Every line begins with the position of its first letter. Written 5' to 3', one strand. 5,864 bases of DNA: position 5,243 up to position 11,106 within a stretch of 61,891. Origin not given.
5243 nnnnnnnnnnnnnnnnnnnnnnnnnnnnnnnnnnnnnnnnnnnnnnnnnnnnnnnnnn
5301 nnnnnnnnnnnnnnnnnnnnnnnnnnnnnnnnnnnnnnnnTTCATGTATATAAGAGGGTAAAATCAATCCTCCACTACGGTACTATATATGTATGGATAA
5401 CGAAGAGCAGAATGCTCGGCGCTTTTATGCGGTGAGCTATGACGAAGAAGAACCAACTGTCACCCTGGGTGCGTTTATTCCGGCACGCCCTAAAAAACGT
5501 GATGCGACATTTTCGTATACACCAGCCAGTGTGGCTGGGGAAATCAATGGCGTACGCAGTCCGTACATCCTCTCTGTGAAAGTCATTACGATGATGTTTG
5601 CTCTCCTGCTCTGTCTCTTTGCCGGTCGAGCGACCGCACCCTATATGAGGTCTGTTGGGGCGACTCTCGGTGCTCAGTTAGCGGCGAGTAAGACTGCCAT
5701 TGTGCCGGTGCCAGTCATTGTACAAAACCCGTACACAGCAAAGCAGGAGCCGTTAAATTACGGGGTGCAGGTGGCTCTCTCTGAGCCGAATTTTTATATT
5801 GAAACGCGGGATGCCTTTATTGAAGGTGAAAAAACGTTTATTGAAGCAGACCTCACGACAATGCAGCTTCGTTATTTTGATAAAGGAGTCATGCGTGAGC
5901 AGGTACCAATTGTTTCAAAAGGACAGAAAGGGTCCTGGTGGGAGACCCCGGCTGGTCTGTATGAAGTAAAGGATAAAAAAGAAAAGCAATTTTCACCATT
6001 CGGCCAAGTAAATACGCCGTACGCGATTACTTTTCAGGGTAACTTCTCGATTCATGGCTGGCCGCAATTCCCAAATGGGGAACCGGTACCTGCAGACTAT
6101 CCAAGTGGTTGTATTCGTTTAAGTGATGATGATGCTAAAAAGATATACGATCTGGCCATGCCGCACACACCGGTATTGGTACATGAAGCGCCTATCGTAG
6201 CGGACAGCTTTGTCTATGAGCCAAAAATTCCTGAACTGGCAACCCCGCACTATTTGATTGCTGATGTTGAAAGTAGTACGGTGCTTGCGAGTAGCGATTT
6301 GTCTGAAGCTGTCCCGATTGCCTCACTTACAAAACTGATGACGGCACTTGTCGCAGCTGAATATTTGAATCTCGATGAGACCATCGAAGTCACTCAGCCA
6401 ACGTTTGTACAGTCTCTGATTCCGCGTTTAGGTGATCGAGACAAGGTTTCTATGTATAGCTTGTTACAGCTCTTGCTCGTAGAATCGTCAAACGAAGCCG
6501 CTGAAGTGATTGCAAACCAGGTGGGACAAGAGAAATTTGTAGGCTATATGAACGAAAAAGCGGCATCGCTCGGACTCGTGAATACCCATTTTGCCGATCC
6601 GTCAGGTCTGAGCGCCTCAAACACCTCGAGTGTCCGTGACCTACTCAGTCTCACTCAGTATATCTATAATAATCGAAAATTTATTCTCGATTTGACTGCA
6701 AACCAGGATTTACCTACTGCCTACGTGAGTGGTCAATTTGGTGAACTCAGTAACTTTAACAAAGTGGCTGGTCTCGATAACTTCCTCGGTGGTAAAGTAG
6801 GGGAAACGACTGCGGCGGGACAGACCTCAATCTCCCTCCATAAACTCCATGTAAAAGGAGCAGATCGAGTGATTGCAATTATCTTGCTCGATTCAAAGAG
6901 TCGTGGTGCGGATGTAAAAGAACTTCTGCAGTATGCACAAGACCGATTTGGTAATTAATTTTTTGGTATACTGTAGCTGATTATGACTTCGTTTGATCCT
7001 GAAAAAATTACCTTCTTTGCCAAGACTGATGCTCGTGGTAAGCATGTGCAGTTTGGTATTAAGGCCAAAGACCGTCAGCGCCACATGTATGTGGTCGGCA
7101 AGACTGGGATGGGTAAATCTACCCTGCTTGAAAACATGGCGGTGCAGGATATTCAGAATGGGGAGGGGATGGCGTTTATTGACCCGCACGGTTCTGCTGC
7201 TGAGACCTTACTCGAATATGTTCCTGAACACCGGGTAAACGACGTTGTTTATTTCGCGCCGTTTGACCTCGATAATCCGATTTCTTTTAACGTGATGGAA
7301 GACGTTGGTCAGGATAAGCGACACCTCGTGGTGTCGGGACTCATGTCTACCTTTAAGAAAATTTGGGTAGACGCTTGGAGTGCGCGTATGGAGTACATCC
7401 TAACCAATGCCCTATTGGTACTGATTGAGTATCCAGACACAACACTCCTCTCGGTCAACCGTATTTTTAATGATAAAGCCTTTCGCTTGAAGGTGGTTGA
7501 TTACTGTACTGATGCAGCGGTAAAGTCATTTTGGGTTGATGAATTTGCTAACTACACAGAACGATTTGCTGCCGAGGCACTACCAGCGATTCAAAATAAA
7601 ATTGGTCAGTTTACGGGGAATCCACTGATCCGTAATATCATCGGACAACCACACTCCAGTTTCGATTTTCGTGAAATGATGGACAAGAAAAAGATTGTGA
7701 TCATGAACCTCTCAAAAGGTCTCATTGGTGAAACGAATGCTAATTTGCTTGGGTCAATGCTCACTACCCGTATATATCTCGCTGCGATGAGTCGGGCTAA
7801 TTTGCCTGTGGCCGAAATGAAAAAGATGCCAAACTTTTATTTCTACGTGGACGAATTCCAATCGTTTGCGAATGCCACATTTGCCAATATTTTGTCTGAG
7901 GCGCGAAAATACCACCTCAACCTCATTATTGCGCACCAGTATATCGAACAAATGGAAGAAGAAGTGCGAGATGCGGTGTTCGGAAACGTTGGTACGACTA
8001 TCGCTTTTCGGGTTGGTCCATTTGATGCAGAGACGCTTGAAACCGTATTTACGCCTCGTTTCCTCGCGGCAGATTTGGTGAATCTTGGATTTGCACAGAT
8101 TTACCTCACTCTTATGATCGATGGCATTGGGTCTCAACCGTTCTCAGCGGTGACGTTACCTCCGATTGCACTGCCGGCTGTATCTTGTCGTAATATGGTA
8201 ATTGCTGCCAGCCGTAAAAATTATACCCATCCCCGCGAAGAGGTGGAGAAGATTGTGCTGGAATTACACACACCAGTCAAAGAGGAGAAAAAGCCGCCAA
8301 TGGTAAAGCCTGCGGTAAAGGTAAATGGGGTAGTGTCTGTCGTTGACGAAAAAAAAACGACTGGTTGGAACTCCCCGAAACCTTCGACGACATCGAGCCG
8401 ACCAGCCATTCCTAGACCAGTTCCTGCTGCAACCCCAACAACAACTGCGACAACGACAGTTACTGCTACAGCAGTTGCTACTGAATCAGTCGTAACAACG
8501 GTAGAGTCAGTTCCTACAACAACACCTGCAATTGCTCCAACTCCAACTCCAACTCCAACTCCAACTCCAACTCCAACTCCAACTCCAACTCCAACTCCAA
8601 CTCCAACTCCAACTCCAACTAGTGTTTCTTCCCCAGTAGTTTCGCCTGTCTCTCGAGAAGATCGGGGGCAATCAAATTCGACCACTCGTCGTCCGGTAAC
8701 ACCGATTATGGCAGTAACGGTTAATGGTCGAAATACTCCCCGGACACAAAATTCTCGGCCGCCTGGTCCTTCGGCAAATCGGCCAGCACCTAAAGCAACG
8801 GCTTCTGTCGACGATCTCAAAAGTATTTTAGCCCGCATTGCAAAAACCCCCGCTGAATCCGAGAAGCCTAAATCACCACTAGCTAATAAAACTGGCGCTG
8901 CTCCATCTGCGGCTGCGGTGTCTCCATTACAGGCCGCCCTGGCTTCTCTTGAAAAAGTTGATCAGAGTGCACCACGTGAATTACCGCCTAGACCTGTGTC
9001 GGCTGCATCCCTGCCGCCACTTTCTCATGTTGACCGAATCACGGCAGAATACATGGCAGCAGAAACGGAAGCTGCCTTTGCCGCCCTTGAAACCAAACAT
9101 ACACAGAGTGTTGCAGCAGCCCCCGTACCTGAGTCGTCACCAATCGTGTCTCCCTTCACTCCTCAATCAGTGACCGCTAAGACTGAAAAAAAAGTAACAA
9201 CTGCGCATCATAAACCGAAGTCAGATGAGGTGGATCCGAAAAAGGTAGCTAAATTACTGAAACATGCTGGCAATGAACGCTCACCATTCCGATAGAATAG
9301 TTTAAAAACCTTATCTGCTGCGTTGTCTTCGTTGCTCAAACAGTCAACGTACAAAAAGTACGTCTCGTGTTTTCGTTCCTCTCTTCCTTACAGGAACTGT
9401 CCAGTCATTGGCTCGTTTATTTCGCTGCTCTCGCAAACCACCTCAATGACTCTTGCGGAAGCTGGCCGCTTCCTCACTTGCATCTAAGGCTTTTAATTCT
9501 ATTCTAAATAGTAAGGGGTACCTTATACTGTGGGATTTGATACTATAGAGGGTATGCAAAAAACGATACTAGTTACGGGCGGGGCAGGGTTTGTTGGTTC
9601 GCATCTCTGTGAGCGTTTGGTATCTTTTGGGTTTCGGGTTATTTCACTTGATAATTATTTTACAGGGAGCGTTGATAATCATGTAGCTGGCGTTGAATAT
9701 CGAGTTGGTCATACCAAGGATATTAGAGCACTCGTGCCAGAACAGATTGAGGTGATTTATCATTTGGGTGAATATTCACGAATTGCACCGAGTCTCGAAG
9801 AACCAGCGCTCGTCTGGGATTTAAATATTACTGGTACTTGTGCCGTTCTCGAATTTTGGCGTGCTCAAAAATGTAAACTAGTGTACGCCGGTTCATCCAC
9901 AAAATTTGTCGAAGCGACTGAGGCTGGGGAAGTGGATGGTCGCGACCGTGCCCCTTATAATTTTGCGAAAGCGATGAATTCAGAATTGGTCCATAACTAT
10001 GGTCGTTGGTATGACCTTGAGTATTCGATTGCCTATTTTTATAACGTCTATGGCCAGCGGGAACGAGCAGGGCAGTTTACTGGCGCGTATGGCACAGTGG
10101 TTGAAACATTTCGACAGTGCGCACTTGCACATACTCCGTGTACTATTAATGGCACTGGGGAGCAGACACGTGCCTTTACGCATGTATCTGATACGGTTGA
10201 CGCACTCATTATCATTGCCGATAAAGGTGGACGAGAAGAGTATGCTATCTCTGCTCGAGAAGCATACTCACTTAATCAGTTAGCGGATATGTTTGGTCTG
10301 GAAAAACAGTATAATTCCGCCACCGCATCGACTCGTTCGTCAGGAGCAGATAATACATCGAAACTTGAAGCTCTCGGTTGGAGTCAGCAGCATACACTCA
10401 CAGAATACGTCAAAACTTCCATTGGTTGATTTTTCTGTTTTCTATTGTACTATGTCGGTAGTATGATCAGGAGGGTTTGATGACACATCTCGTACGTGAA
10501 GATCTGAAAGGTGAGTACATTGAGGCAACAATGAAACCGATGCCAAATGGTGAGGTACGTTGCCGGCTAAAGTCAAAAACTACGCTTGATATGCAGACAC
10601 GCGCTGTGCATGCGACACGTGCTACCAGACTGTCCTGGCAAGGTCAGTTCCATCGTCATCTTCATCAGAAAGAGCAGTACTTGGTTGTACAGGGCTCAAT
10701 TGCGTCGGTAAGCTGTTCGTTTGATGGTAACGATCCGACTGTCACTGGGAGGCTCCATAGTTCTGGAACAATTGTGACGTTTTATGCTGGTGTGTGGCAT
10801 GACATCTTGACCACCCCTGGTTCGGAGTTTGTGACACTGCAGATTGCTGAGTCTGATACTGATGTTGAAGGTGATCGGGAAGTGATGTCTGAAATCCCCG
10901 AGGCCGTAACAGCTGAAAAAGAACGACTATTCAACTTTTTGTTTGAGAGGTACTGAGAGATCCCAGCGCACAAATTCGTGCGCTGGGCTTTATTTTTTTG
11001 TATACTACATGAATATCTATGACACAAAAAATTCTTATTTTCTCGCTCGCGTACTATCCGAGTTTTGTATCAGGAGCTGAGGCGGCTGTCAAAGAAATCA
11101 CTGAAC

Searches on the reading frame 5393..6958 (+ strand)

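Call 10: search_protein_families(library=pfam, proteins=[window:5393-6958:+], max_evalue=0.001)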
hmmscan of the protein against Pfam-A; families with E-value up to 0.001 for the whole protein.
window:5393-6958:+ (521 aa): 4 families
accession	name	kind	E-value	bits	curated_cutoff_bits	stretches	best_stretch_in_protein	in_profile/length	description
PF00768.25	Peptidase_S11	-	4.3e-31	108.7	27.6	1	278-498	6-235/239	D-alanyl-D-alanine carboxypeptidase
PF03734.19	YkuD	-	2.3e-13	51.4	23.4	1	148-263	2-146/146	L,D-transpeptidase catalytic domain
PF13354.11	Beta-lactamase2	-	1.6e-09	37.9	22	1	291-449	6-177/214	Beta-lactamase enzyme family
PF02113.21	Peptidase_S13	-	5.3e-05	22.6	22.8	0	354-463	274-389/444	D-Ala-D-Ala carboxypeptidase 3 (S13) family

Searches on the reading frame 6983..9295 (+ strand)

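Call 10: search_protein_families(library=pfam, proteins=[window:6983-9295:+], max_evalue=0.001)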
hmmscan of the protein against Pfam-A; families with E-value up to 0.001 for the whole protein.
window:6983-9295:+ (770 aa): 4 families
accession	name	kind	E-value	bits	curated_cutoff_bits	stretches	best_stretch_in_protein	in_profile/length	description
PF10412.15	TrwB_AAD_bind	-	3.1e-08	33.4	20.5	1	27-345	10-311/387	Type IV secretion-system coupling protein DNA-binding domain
PF12696.13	TraG-D_C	-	3.5e-06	27.4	22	1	285-354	2-74/126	TraM recognition site of TraD and TraG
PF01935.23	DUF87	-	4.3e-05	24.2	23.2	1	21-107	11-84/220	Helicase HerA, central domain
PF02534.20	T4SS-DNA_transf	-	0.00075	18.9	20.1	0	30-327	41-347/468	Type IV secretory system Conjugative DNA transfer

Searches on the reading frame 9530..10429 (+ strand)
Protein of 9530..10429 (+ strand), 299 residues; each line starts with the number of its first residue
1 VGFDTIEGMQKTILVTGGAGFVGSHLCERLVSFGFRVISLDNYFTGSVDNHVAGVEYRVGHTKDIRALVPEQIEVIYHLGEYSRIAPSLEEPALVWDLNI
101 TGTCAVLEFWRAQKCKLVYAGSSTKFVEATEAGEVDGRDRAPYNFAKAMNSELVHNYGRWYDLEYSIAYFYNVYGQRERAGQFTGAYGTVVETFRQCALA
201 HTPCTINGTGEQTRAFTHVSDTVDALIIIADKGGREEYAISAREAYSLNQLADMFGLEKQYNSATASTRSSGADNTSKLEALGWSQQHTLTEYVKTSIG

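Call 10: search_protein_families(library=pfam, proteins=[window:9530-10429:+], max_evalue=0.001)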
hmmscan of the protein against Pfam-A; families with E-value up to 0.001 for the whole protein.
window:9530-10429:+ (299 aa): 6 families
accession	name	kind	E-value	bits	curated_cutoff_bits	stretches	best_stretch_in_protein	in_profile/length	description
PF01370.27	Epimerase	-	1.8e-40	139.3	20.9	1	13-233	1-231/240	NAD dependent epimerase/dehydratase family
PF16363.11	GDP_Man_Dehyd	-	6.8e-35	121.5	27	1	14-255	1-262/332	GDP-mannose 4,6 dehydratase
PF01073.25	3Beta_HSD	-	1.9e-07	30.8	22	1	14-128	1-121/280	3-beta hydroxysteroid dehydrogenase/isomerase family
PF02719.21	Polysacc_synt_2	-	1.4e-06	28.1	20.2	1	13-255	1-243/293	Polysaccharide biosynthesis protein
PF07993.18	NAD_binding_4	-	6.6e-06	25.9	20.1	0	67-138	83-151/258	Male sterility protein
PF04321.23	RmlD_sub_bind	-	1e-05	25.2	27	1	12-127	2-104/287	RmlD substrate binding domain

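Call 15: search_protein_families(library=ncbifam, proteins=[window:9530-10429:+], max_evalue=0.001)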
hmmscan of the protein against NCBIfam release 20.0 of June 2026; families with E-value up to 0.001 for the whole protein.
window:9530-10429:+ (299 aa): 22 families
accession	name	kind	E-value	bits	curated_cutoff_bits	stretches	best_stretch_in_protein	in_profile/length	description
TIGR01181.1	dTDP_gluc_dehyt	equivalog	3e-23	82.4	365.1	1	13-298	2-308/321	dTDP-glucose 4,6-dehydratase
TIGR01179.1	galE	equivalog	1.9e-19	69.7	262.3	1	13-255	2-271/332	UDP-glucose 4-epimerase GalE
TIGR04180.1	EDH_00030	hypoth_equivalog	1.4e-17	63.7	475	1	13-232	1-227/297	NAD-dependent 4,6-dehydratase LegB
NF011728.1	PRK15181.1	equivalog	5.6e-17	61.8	760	1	11-231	16-250/348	Vi polysaccharide biosynthesis UDP-N-acetylglucosaminuronic acid C-4 epimerase TviC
TIGR02197.1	heptose_epim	equivalog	9.2e-17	61.2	274.6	1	13-253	1-254/316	ADP-glyceromanno-heptose 6-epimerase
NF041015.1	UDPsulfquin_syn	equivalog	8.6e-14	51.3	575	1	182-255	230-306/384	UDP-sulfoquinovose synthase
NF042422.1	oxyalk_red_OleD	equivalog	1e-10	41.5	580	1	13-144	3-132/329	2-alkyl-3-oxoalkanoate reductase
NF007582.0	PRK10217.1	equivalog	3.1e-10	39.7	698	1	11-241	2-252/355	dTDP-glucose 4,6-dehydratase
NF007956.0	PRK10675.1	subfamily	3.4e-10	39.6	394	1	13-168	3-173/338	UDP-glucose 4-epimerase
NF008872.0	PRK11908.1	equivalog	1.8e-09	37.1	294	1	11-261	2-274/349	bifunctional UDP-4-keto-pentose/UDP-xylose synthase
NF047922.1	GDPFucSynFcl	equivalog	6.4e-09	35.7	500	1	141-295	132-295/308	GDP-L-fucose synthase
NF043036.1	ErythonDh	equivalog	9.5e-09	34.9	325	1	13-159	3-165/321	D-erythronate dehydrogenase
TIGR03466.1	HpnA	hypoth_equivalog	2.3e-08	33.3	367.65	1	12-135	2-125/327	hopanoid-associated sugar epimerase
TIGR01472.1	gmd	equivalog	5.6e-08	32.4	415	1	72-254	77-263/342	GDP-mannose 4,6-dehydratase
NF007490.0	PRK10084.1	subfamily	6.8e-08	31.9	649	0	13-116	3-117/361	dTDP-glucose 4,6-dehydratase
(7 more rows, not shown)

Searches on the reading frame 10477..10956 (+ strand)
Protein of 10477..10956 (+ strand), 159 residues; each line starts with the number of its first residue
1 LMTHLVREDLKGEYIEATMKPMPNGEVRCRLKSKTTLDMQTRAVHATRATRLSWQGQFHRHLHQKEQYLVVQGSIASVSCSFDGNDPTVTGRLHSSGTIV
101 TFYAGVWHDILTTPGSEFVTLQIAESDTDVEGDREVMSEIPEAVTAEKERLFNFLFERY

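Call 10: search_protein_families(library=pfam, proteins=[window:10477-10956:+], max_evalue=0.001)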
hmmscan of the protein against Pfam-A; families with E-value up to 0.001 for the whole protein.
window:10477-10956:+ (159 aa): 0 families

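Call 89: search_protein_families(library=pfam, proteins=[window:10477-10956:+], max_evalue=1)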
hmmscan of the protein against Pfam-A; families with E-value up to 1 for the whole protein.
window:10477-10956:+ (159 aa): 2 families
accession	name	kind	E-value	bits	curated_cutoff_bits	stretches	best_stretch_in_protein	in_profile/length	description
PF04213.18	HtaA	-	0.0075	17.3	24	1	45-153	50-149/164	Htaa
PF04115.18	Ureidogly_lyase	-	0.097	12.8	23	1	64-131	88-151/162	Ureidoglycolate lyase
